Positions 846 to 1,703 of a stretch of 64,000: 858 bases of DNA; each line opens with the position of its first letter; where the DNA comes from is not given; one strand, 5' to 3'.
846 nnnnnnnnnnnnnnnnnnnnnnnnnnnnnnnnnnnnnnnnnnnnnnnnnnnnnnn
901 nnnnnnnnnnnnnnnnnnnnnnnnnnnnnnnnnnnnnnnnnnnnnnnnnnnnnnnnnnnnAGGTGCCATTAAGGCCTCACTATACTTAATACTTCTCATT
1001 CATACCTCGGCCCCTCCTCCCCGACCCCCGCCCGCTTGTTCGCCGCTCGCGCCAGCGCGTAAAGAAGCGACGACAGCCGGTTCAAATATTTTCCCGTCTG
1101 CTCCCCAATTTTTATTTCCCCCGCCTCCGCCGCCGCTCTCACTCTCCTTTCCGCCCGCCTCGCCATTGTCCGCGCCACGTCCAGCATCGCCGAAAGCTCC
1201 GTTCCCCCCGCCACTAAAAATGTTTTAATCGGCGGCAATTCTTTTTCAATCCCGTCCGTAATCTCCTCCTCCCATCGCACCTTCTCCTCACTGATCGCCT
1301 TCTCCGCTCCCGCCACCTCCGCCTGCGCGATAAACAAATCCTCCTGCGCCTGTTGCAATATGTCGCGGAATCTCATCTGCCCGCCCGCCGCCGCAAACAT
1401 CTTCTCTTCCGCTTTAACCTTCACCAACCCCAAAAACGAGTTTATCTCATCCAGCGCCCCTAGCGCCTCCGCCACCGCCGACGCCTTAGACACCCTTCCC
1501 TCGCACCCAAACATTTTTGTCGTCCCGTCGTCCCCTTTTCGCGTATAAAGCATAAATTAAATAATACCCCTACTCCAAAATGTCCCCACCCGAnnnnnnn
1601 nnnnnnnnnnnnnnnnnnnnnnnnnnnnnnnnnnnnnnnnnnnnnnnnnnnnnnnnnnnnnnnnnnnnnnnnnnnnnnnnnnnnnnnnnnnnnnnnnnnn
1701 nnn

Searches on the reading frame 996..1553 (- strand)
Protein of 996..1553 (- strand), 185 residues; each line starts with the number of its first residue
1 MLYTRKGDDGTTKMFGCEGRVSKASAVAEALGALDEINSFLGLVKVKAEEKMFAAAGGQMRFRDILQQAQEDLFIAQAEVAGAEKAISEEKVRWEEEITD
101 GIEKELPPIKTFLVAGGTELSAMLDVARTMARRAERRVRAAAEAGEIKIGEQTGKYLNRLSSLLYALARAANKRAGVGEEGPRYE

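Call 90: search_protein_families(library=pfam, proteins=[window:996-1553:-], max_evalue=0.001)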
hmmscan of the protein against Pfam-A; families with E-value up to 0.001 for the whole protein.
window:996-1553:- (185 aa): 1 family
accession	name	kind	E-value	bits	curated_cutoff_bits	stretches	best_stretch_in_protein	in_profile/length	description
PF01923.23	Cob_adeno_trans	-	1.1e-44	153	24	1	2-170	1-170/171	Cobalamin adenosyltransferase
